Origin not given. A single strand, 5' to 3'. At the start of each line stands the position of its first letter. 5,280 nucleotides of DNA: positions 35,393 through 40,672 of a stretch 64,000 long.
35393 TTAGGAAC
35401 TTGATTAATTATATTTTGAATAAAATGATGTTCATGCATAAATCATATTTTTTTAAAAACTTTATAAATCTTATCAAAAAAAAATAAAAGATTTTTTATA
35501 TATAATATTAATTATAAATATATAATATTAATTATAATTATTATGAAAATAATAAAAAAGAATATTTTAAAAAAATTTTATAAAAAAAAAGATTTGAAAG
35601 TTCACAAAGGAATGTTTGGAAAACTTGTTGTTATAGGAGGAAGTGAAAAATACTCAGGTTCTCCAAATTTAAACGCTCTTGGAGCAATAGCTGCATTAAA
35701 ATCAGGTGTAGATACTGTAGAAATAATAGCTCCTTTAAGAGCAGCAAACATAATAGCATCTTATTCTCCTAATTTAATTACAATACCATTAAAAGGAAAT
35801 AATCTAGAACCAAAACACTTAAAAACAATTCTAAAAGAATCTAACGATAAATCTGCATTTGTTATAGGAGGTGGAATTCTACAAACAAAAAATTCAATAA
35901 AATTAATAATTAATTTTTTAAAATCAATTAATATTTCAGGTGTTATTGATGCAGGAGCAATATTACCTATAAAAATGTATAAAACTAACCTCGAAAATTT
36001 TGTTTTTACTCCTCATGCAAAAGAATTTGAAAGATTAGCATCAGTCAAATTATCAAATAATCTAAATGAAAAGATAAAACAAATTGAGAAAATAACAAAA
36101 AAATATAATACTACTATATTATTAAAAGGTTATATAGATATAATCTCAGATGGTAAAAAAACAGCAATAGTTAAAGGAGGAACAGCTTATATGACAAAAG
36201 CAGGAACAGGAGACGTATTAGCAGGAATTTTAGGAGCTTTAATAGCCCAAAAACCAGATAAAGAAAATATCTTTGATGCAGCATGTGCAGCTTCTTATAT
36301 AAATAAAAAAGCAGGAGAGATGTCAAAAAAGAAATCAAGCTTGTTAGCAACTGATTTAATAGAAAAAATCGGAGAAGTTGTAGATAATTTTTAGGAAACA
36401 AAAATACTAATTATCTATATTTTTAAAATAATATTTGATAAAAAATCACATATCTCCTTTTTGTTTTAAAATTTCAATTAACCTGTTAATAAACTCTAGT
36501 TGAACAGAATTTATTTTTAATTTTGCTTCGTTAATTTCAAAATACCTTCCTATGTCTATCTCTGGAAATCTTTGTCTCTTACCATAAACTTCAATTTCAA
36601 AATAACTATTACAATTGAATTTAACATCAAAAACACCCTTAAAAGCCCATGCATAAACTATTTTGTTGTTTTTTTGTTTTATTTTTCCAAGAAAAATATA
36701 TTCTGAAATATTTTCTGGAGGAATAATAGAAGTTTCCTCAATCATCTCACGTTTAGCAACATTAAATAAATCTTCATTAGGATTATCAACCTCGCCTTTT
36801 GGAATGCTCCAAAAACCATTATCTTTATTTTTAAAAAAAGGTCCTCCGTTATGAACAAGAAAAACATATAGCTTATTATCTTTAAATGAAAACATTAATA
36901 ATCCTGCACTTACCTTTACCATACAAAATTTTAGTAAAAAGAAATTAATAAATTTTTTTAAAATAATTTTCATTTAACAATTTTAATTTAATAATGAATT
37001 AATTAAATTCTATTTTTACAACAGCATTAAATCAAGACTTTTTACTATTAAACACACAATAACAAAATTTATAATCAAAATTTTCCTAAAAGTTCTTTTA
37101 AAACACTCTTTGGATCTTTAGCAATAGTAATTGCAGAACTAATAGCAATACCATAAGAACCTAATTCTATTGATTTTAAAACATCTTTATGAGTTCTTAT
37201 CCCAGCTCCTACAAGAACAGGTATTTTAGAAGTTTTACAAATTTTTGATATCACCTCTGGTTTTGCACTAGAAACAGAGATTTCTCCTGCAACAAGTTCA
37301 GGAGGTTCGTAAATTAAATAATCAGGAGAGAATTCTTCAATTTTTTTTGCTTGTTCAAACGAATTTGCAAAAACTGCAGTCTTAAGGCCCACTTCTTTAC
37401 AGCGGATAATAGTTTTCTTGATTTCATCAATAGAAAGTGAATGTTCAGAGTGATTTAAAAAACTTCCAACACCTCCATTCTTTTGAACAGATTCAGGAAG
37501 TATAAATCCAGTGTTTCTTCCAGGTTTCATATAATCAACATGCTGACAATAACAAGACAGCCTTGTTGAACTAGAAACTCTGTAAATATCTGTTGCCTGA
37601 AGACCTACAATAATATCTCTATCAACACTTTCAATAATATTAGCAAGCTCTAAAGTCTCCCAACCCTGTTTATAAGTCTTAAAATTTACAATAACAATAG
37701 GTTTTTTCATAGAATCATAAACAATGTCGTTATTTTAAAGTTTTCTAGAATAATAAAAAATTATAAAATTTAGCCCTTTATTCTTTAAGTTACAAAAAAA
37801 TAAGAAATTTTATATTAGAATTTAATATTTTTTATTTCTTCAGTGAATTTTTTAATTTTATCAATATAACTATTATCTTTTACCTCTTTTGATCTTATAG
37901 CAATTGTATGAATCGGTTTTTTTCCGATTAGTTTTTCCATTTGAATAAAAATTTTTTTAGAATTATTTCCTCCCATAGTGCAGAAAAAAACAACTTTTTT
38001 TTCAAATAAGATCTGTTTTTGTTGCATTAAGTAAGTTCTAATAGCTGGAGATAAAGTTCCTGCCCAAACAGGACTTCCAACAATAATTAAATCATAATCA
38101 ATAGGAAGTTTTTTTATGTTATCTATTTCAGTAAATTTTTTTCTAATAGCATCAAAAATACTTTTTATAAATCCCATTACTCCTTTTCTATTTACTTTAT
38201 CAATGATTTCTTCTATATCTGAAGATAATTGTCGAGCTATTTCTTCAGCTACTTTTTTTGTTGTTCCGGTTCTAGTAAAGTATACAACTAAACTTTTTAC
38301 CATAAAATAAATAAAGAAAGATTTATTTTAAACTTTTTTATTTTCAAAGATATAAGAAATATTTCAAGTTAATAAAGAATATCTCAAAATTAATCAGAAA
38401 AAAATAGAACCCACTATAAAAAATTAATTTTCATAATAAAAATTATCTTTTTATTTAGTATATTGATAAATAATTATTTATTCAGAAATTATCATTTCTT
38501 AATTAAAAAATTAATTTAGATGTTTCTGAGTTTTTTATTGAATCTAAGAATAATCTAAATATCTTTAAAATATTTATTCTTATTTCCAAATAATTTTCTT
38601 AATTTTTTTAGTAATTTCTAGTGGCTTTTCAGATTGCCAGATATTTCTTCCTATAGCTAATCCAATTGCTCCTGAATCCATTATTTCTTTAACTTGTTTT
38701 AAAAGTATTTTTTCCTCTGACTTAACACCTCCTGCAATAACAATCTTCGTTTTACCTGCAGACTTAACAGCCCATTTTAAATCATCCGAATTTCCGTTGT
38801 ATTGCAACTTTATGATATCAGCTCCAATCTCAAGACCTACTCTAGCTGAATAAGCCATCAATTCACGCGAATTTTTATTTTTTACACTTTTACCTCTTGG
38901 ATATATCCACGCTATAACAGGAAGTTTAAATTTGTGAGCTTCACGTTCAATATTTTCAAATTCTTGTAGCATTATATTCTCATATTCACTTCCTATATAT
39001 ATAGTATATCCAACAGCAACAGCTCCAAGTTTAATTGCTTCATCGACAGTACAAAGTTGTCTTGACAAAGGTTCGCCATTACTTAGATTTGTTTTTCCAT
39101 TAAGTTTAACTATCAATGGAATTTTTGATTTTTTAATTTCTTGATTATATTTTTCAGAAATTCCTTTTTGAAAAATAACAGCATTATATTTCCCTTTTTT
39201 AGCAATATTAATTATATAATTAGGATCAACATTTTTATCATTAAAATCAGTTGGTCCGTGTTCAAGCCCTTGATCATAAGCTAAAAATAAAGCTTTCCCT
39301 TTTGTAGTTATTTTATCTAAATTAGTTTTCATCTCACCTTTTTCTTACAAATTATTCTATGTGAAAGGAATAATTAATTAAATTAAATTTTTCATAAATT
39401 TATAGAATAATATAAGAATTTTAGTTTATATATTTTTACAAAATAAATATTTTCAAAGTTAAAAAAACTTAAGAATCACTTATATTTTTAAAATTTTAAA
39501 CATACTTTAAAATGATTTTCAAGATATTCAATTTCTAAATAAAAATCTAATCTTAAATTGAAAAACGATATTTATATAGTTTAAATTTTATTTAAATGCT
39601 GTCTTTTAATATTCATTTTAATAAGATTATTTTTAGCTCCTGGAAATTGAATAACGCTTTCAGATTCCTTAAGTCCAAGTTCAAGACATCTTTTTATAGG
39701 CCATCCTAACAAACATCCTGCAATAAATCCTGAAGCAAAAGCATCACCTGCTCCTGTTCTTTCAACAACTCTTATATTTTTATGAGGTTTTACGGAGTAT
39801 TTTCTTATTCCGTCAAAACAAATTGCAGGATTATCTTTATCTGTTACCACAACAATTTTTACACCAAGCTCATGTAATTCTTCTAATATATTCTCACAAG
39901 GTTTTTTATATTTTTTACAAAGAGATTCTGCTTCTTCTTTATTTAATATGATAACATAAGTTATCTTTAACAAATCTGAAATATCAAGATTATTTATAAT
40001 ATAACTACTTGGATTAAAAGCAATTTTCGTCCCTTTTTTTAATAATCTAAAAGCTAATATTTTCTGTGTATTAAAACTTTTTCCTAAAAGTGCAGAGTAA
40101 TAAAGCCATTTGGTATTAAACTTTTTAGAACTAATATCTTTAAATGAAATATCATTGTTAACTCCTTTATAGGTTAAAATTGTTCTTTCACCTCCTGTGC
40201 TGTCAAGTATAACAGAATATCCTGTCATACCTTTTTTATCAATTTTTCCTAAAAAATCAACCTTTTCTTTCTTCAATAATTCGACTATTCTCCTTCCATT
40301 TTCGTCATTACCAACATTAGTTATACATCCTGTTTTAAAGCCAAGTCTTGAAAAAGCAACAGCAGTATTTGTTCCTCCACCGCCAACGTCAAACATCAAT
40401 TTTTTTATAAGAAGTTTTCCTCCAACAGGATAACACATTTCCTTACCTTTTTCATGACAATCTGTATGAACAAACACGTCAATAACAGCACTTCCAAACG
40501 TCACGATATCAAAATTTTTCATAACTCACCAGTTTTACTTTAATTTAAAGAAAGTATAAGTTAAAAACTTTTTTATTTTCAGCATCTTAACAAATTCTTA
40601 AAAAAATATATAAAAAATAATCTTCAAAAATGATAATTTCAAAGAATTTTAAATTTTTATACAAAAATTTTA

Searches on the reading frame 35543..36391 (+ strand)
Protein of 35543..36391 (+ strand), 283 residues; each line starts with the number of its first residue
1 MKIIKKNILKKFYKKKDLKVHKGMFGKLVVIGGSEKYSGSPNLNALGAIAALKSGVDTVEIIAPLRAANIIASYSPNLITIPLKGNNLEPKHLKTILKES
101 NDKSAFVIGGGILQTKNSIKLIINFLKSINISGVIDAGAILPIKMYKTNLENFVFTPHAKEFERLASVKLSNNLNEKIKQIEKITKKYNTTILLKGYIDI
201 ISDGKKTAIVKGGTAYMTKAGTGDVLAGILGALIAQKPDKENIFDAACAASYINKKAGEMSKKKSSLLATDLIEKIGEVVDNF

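Call 75: search_protein_families(library=ncbifam, proteins=[window:35543-36391:+], max_evalue=0.00001)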
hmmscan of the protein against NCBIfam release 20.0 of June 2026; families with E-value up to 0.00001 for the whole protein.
window:35543-36391:+ (283 aa): 4 families
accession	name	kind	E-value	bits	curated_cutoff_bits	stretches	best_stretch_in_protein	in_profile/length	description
TIGR00196.1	yjeF_cterm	hypoth_equivalog_domain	1.6e-61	208.1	129.85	1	9-281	8-276/277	NAD(P)H-hydrate dehydratase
NF007856.0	PRK10565.1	equivalog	7.3e-32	110.7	703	1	4-280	233-498/510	bifunctional ADP-dependent NAD(P)H-hydrate dehydratase/NAD(P)H-hydrate epimerase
NF006830.1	PRK09355.1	equivalog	6.9e-14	51.9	180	1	175-266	144-233/263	hydroxyethylthiazole kinase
TIGR00694.1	thiM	equivalog_domain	3.9e-13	49.5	256.4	1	175-266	138-227/249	hydroxyethylthiazole kinase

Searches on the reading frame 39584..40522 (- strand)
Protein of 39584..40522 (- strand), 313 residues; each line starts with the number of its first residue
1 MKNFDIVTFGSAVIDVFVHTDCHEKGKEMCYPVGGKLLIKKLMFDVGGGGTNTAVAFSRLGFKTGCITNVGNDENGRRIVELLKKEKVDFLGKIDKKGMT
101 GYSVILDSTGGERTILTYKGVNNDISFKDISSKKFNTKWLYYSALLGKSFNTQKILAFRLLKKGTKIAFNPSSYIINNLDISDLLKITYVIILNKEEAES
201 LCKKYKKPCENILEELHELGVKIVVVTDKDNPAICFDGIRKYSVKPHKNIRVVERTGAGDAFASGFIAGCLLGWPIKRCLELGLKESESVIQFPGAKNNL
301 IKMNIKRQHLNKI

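Call 75: search_protein_families(library=ncbifam, proteins=[window:39584-40522:-], max_evalue=0.00001)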
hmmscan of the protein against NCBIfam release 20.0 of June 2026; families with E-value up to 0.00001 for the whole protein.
window:39584-40522:- (313 aa): 19 families
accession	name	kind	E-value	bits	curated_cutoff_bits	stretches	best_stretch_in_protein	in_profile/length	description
TIGR02152.1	D_ribokin_bact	equivalog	4.3e-30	105.1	299.65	1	6-298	1-288/298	ribokinase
NF007321.0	PRK09813.1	equivalog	1e-28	100.6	247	1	47-296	24-260/261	fructoselysine 6-kinase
TIGR04382.1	myo_inos_iolC_N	equivalog_domain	4.2e-25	88.7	300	2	181-284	182-283/309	5-dehydro-2-deoxygluconokinase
NF053626.1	RibKinHalex1628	equivalog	9.8e-23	81.1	330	1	39-283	30-265/293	ATP-dependent ribose-1-phosphate kinase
NF041134.1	R1P_kin_Thcocales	equivalog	1.9e-21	76.7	500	1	35-304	25-276/291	ADP-dependent ribose-1-phosphate kinase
NF008353.0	PRK11142.1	equivalog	1.2e-17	64.4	341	1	38-285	30-278/307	ribokinase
NF040938.1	KDG_KDGal_kin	equivalog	2.6e-16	59.6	400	1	181-303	176-296/305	bifunctional 2-dehydro-3-deoxygluconokinase/2-dehydro-3-deoxygalactonokinase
NF006957.1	PRK09434.1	equivalog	7.8e-16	58.4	450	1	46-269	26-259/302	fructokinase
TIGR03828.1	pfkB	equivalog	5.8e-15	55.1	292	1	40-296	28-287/305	1-phosphofructokinase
NF052444.1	DhDoxglucKinKdgK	equivalog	1.5e-14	54.2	400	1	44-296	22-295/303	2-dehydro-3-deoxygluconokinase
TIGR03168.1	1-PFK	subfamily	5.1e-14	51.9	216.4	1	38-295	26-286/305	hexose kinase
NF041164.1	NucKinThplmales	equivalog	6.6e-12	45.2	450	1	37-308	28-284/295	nucleoside kinase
NF041332.1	KDG_KDGal_kin_Halo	equivalog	1.8e-11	44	440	0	183-283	185-284/320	bifunctional 2-dehydro-3-deoxygluconokinase/2-dehydro-3-deoxygalactonokinase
NF041633.1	trifunc_aldol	exception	1.8e-10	39.9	700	0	232-283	494-544/580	KHG/KDPG aldolase/sugar kinase fusion protein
NF047869.1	myo_kin_aldol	exception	2.6e-10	39.3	600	0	45-101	37-94/586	bifunctional 5-dehydro-2-deoxygluconokinase/5-dehydro-2-deoxyphosphogluconate aldolase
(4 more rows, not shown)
